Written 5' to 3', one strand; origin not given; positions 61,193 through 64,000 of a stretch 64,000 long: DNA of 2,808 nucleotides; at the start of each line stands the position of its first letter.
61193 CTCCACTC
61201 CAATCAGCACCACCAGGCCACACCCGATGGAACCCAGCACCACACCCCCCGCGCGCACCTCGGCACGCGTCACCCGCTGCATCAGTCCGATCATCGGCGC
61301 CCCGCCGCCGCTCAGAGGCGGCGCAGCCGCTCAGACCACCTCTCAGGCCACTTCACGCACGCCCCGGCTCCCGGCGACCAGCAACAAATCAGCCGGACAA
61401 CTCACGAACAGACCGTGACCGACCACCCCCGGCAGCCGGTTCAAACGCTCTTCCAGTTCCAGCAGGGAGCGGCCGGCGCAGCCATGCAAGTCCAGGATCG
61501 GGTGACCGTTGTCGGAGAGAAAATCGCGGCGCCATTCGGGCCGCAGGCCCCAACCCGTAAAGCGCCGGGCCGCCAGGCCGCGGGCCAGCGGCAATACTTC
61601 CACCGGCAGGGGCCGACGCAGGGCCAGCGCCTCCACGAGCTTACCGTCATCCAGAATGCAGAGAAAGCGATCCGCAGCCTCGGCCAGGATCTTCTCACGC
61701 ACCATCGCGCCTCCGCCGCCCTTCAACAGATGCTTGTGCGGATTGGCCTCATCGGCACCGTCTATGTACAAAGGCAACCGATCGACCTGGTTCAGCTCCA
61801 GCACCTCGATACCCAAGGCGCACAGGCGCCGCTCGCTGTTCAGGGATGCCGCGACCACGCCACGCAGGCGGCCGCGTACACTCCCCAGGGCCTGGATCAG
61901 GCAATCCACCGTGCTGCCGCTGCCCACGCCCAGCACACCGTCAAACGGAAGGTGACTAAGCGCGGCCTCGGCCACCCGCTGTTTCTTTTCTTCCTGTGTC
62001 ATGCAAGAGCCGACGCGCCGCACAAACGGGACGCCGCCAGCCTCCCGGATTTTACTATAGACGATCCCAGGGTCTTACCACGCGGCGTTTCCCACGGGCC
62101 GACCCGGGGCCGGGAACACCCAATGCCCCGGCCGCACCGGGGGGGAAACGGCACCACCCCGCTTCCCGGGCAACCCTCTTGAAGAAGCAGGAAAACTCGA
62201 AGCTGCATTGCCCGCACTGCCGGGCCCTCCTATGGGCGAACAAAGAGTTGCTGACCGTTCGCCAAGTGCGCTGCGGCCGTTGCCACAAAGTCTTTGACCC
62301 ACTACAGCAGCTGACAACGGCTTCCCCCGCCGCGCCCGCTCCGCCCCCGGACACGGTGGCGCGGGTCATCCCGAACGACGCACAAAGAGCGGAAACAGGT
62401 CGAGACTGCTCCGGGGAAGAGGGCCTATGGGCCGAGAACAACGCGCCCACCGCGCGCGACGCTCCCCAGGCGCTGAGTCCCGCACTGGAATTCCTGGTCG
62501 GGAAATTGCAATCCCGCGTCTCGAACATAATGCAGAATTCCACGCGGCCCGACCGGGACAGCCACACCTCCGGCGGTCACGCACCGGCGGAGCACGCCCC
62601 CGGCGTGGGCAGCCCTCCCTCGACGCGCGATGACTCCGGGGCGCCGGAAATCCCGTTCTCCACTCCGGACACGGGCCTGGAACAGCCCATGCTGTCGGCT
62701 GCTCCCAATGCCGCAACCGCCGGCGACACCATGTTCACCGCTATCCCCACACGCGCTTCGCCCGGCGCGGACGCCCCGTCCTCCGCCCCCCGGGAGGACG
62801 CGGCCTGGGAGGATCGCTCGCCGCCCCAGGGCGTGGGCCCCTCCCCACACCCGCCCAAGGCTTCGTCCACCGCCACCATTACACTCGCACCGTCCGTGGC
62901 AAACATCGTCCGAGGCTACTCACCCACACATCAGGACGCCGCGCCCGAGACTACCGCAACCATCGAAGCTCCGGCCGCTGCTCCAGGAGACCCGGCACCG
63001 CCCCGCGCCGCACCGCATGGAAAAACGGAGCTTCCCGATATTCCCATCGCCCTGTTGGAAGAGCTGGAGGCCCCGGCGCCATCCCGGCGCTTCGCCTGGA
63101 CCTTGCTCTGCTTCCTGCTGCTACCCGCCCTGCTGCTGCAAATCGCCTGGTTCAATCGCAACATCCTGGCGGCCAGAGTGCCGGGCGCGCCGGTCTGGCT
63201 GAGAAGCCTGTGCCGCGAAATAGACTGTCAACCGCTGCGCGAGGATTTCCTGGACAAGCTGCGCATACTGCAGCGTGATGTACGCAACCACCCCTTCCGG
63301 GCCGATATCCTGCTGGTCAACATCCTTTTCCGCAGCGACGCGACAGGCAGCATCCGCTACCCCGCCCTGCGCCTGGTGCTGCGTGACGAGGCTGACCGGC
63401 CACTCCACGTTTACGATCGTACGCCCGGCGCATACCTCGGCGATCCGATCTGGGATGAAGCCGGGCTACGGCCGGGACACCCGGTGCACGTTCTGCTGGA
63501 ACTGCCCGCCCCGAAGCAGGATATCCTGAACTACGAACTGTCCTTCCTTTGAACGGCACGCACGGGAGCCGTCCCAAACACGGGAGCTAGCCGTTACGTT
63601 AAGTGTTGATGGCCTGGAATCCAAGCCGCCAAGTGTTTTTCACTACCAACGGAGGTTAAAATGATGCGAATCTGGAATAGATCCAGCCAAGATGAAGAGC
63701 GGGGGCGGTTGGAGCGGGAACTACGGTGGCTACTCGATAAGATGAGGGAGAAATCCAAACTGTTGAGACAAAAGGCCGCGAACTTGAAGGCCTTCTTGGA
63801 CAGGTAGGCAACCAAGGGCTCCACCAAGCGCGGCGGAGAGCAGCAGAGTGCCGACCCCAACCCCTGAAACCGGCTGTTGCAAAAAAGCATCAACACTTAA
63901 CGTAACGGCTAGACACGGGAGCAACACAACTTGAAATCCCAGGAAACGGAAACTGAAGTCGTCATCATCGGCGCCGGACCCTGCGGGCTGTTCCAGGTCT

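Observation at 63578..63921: Low-GC miniature inverted-repeat element with perfect 25-bp terminal inverted repeats, 9-bp target-site duplication and an RBS-equipped 48-aa ORF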

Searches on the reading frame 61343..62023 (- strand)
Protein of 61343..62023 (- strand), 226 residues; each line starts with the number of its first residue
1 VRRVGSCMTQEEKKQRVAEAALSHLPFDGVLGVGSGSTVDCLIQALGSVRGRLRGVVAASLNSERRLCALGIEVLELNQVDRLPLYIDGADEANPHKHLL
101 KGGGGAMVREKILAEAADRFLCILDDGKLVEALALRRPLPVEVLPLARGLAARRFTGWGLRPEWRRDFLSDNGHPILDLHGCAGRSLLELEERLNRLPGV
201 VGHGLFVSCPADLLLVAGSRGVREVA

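Call 8: find_encoding_contigs(protein=window:61343-62023:-, flank=10000, max_places=6)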
Protein window:61343-62023:- (226 aa): no gene with exactly this product is on record in the collection.

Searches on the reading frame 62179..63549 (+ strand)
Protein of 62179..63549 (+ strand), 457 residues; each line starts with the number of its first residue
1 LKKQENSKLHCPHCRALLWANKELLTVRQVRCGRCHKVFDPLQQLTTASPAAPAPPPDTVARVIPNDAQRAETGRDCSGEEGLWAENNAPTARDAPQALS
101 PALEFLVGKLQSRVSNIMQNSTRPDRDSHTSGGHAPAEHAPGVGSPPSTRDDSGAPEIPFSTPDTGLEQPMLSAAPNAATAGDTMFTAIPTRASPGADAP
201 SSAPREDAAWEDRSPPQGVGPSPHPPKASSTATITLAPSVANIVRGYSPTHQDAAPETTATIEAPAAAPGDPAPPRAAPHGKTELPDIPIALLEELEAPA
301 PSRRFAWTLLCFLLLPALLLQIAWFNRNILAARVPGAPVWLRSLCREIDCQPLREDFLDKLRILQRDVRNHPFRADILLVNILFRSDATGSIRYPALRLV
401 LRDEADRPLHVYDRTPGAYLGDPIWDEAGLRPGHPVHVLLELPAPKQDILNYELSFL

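Call 30: search_protein_families(library=pfam, proteins=[window:62179-63549:+], max_evalue=1)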
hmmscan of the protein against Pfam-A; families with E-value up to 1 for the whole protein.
window:62179-63549:+ (457 aa): 8 families
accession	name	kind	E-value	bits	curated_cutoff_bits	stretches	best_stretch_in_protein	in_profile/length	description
PF11906.13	DUF3426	-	1.7e-24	87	27.7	1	310-456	1-147/147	Protein of unknown function (DUF3426)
PF09723.15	Zn_ribbon_8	-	0.043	14.3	34.4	0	31-49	7-25/41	Zinc ribbon domain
PF18256.6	HscB_4_cys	-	0.06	13.7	26.2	1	8-17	17-26/27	Co-chaperone HscB tetracysteine metal binding motif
PF11331.13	Zn_ribbon_12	-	0.069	13.4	27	1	10-39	8-41/45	EDR4 zinc-ribbon domain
PF13717.11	Zn_ribbon_4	-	0.19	12.1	30.3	0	28-39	24-35/36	zinc-ribbon domain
PF24868.1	YABBY_N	-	0.24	11.5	28.6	1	9-38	9-41/60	YABBY, N-terminal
PF12760.12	Zn_ribbon_IS1595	-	0.34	11.4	25.4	1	9-37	19-45/46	Transposase zinc-ribbon domain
PF13719.11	Zn_ribbon_5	-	0.57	10.4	29.3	0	10-40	4-36/37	zinc-ribbon domain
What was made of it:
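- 62179..63552 (+): Upstream host gene, a zinc-ribbon/DUF3426 protein. Its stop codon is 34 nt before the element. Pfam PF11906, E = 1.7e-24 (call 30).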

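Call 66: find_homologous_proteins(query=window:62179-63549:+, max_evalue=1e-10)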
Query window:62179-63549:+ (457 aa): 3 proteins with E <= 1e-10 among 8000 candidates.
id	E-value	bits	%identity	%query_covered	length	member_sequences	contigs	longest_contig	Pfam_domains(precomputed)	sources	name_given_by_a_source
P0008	0.0e+0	1037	100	100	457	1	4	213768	PF11906.14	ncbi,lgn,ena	-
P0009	2.9e-16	78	32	38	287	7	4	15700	PF11906.14,PF13719.11,PF13717.12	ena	-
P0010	1.8e-12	65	33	32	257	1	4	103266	PF11906.14,PF13719.11,PF13717.12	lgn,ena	-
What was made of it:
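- Tried and rejected: The DUF3426 protein has no close relatives (call 66), so the host's taxonomy stayed unresolved.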

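Call 67: find_encoding_contigs(protein=P0008, flank=3000, max_places=10)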
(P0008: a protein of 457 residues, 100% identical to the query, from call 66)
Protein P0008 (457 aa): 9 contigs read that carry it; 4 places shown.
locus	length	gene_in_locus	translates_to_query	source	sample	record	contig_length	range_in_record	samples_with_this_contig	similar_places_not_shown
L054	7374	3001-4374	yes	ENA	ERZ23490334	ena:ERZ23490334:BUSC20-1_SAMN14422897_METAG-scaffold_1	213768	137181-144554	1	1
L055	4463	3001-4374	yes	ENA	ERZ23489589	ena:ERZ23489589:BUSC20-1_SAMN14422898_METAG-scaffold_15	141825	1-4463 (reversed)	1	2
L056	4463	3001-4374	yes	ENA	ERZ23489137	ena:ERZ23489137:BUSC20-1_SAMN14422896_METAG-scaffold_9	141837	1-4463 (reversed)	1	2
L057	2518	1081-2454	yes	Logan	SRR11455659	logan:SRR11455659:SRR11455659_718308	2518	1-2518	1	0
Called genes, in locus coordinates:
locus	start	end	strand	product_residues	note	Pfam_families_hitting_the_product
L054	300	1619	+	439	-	PF00463:ICL, PF13714:PEP_mutase, PF00463:ICL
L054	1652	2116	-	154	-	PF02580:Tyr_Deacylase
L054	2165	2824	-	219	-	PF06026:Rib_5-P_isom_A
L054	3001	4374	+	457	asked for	PF11906:DUF3426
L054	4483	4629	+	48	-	-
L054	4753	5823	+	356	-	PF00070:Pyr_redox (faint), PF03486:HI0933_like (faint), PF07992:Pyr_redox_2, PF13434:Lys_Orn_oxgnase (faint), PF13738:Pyr_redox_3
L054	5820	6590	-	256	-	PF00753:Lactamase_B, PF16123:HAGH_C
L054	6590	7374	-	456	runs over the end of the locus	PF00709:Adenylsucc_synt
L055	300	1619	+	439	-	PF00463:ICL, PF13714:PEP_mutase, PF00463:ICL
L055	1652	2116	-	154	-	PF02580:Tyr_Deacylase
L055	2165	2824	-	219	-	PF06026:Rib_5-P_isom_A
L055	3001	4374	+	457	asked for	PF11906:DUF3426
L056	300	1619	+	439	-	PF00463:ICL, PF13714:PEP_mutase, PF00463:ICL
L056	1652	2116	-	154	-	PF02580:Tyr_Deacylase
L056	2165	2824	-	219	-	PF06026:Rib_5-P_isom_A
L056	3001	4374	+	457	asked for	PF11906:DUF3426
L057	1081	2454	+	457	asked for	PF11906:DUF3426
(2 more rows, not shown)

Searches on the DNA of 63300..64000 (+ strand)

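Call 6: search_rna_families(source=window, start=63300, end=64000, threshold=evalue, max_evalue=10)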
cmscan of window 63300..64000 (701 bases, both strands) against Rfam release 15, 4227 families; matches with E-value up to 10: 1.
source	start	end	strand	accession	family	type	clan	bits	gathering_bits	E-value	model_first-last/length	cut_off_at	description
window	63952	63972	-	RF01152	sR1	Gene; snRNA; snoRNA; CD-box;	-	11.6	45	2.5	1-57/57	no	Small nucleolar RNA sR1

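Call 17: search_dna_similar(query=window:63578-63921:+, collection=plasmids, mode=distant, max_evalue=1)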
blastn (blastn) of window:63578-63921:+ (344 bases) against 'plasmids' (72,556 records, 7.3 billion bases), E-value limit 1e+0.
No match.
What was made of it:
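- Tried and rejected: blastn of the element against plasmids found nothing (call 17).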

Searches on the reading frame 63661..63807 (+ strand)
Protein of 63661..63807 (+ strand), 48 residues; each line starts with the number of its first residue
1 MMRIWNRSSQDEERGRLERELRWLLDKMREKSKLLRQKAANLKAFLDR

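Call 7: find_encoding_contigs(protein=window:63661-63807:+, flank=5000, max_places=10)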
Protein window:63661-63807:+ (48 aa): 4 contigs read that carry it; 2 places shown.
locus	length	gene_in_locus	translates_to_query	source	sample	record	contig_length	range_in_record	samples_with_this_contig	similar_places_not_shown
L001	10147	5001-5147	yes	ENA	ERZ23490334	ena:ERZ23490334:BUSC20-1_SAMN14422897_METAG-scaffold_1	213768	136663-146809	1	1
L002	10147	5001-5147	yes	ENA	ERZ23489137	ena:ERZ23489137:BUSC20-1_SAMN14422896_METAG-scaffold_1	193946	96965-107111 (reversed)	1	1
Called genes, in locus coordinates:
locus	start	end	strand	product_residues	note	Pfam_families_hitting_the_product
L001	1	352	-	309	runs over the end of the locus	PF00126:HTH_1, PF03466:LysR_substrate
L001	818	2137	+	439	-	PF00463:ICL, PF13714:PEP_mutase, PF00463:ICL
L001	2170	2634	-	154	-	PF02580:Tyr_Deacylase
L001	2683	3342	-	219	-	PF06026:Rib_5-P_isom_A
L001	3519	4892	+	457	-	PF11906:DUF3426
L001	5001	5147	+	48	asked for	-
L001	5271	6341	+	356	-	PF00070:Pyr_redox (faint), PF03486:HI0933_like (faint), PF07992:Pyr_redox_2, PF13434:Lys_Orn_oxgnase (faint), PF13738:Pyr_redox_3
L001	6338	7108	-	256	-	PF00753:Lactamase_B, PF16123:HAGH_C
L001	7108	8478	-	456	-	PF00709:Adenylsucc_synt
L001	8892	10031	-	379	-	PF01555:N6_N4_Mtase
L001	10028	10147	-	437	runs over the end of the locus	-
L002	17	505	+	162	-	PF04060:FeS, PF13484:Fer4_16 (faint), PF00037:Fer4 (faint), PF13237:Fer4_10 (weak), PF14697:Fer4_21, PF12838:Fer4_7 (weak), PF13187:Fer4_9 (weak)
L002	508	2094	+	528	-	PF13375:RnfC_N, PF01512:Complex1_51K, PF12838:Fer4_7, PF13183:Fer4_8 (weak), PF13187:Fer4_9, PF13237:Fer4_10, PF13534:Fer4_17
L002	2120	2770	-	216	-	PF14348:DtrJ-like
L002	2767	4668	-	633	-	PF01935:DUF87 (weak), PF10412:TrwB_AAD_bind (faint), PF12696:TraG-D_C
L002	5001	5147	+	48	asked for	-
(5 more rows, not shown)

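Call 18: find_homologous_proteins(query=window:63661-63804:+, max_evalue=1)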
Query window:63661-63804:+ (48 aa): 1 proteins with E <= 1 among 1 candidates.
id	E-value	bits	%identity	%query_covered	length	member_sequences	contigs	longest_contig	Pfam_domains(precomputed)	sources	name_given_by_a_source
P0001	1.4e-21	91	100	100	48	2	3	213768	-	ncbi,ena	-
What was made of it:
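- Tried and rejected: The word-indexed protein search found only the ORF itself (call 18).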

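Call 19: list_cluster_members(proteins=[P0001])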
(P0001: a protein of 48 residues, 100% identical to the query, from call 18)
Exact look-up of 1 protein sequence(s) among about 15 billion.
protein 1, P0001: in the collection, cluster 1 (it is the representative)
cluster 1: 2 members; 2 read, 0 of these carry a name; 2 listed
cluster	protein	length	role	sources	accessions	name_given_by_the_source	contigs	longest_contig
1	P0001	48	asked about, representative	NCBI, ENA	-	-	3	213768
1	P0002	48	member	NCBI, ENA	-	-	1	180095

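Call 21: find_encoding_contigs(protein=P0002, flank=5000, max_places=10)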
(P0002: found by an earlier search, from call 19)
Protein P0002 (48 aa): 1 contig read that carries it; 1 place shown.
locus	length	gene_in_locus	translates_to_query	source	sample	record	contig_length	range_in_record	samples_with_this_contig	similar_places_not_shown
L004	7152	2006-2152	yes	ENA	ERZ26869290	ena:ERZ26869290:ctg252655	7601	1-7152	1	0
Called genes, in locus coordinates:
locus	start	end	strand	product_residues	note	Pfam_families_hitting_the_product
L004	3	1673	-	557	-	?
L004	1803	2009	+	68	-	-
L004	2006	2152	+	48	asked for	-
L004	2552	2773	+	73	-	PF00313:CSD, PF08206:OB_RNB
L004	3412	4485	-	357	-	PF00072:Response_reg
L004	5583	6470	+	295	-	PF01297:ZnuA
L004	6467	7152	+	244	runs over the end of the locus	PF00005:ABC_tran, PF13304:AAA_21 (faint)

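Call 30: search_protein_families(library=pfam, proteins=[window:63661-63804:+], max_evalue=1)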
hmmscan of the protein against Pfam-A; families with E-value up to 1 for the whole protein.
window:63661-63804:+ (48 aa): 2 families
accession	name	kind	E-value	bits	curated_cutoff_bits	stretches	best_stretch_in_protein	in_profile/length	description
PF25532.1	CH_CAMSAP2_N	-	0.061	13.8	27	1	4-33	4-33/135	CAMSAP2-like, calponin-homology domain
PF14106.11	DUF4279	-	0.079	13.7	25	1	5-40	40-75/116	Domain of unknown function (DUF4279)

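Call 31: search_protein_families(library=phrogs, proteins=[window:63661-63804:+], max_evalue=10)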
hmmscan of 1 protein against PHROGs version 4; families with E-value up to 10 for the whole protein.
window:63661-63804:+ (48 aa): 0 families

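Call 33: search_protein_representatives(protein=window:63661-63804:+)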
Query: 48 residues. Proteins with E-value up to 0.001 (for the whole library): 3; up to 1e-10: 1; up to 1e-30: 0. The best 3 are listed.
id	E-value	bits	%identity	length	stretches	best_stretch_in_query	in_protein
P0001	4.5e-22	91.3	100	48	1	1-48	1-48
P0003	3.4e-10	54.8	72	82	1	1-46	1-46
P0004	5.5e-07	44.9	53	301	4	5-42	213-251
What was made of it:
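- A reading of 1.84 billion representative proteins found no homologue apart from the two MITE subfamilies (calls 18, 33).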

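Call 35: find_encoding_contigs(protein=P0003, flank=10000, max_places=10)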
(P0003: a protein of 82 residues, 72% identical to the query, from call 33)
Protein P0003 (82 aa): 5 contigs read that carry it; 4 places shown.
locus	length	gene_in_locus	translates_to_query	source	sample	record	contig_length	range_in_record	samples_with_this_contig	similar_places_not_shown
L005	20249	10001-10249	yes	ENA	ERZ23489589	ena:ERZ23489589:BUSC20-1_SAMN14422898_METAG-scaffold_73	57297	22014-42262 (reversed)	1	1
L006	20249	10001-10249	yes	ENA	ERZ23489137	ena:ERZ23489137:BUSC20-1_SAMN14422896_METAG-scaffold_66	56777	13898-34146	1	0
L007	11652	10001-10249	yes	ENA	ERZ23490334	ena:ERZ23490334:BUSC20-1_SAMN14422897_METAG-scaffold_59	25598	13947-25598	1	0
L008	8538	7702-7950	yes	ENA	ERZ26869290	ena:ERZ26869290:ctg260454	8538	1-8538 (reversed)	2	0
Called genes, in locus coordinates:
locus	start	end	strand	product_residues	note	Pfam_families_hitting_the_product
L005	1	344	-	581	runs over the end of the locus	PF17297:PEPCK_N, PF00821:PEPCK_GTP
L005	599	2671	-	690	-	PF03190:Thioredox_DsbH, PF13899:Thioredoxin_7 (weak)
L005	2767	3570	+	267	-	PF01790:LGT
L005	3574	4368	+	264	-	PF00303:Thymidylat_synt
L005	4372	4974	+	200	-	PF00186:DHFR_1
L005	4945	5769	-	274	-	PF00149:Metallophos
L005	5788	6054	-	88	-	PF00708:Acylphosphatase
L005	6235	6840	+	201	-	PF03358:FMN_red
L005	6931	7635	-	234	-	PF13191:AAA_16 (faint), PF22688:Hda_lid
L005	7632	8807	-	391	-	PF09839:DUF2066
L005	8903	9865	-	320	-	PF00152:tRNA-synt_2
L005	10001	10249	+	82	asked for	-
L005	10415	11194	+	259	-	PF19630:DUF6134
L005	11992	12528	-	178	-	PF01871:AMMECR1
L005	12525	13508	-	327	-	PF01875:Memo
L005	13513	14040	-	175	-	PF12796:Ank_2 (weak), PF12796:Ank_2, PF13637:Ank_4 (weak), PF13857:Ank_5 (weak), PF12796:Ank_2, PF13857:Ank_5, PF00023:Ank, PF13637:Ank_4, +1 more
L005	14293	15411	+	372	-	PF04055:Radical_SAM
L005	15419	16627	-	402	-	PF00764:Arginosuc_synth, PF20979:Arginosuc_syn_C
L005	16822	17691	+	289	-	PF03279:Lip_A_acyltrans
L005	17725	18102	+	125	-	PF09723:Zn_ribbon_8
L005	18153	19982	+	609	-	PF01336:tRNA_anti-codon, PF00152:tRNA-synt_2, PF02938:GAD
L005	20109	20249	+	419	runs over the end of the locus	PF04326:SLFN_AlbA_2, PF13749:HATPase_c_4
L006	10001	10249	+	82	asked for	-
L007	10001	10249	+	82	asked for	-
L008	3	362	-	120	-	?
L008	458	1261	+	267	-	PF01790:LGT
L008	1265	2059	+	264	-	PF00303:Thymidylat_synt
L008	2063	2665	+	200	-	PF00186:DHFR_1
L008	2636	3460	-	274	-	PF00149:Metallophos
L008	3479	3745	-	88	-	PF00708:Acylphosphatase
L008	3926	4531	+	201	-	PF03358:FMN_red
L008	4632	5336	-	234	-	PF13191:AAA_16 (faint), PF22688:Hda_lid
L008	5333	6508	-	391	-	PF09839:DUF2066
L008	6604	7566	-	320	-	PF00152:tRNA-synt_2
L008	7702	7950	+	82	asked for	-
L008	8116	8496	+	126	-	-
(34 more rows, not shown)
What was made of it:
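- On MITE (bacterial non-autonomous inverted-repeat element): Three loci were found in contigs from the same samples (calls 7, 35).
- In all three loci the ORF points the same way as the next downstream gene (calls 7, 35).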

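Call 119: predict_structure(alignment_id=A5)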
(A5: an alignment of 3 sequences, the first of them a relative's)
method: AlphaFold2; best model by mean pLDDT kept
length: 48 residues; sequences in the alignment: 3
mean_pLDDT: 91.1   pTM: 0.57
mean pLDDT of the five models: 91.1, 90.3, 89.6, 88.7, 86.6
residues with pLDDT >= 90: 37; 70-90: 6; 50-70: 5; < 50: 0
segments of 3 or more residues with pLDDT < 50: none
pLDDT, mean of each block of 10 residues (from residue 1): 70 95 98 98 94
secondary structure, 60 per line:
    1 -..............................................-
elements in order: H2-47
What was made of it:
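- AlphaFold2 gives one confident helix, residues 2-47, pLDDT 91 (call 119).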

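Call 120: search_protein_families(library=padloc, proteins=[window:63661-63804:+, P0003], max_evalue=0.1)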
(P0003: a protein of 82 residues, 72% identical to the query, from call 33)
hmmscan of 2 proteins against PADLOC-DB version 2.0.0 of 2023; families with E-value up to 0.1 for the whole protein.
window:63661-63804:+ (48 aa): 0 families

P0003 (82 aa): 0 families
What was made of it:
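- It matches nothing in Pfam, PHROGs or PADLOC (calls 30, 31, 120).
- Tried and rejected: Pfam, PHROGs and PADLOC gave nothing (calls 30, 31, 120).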
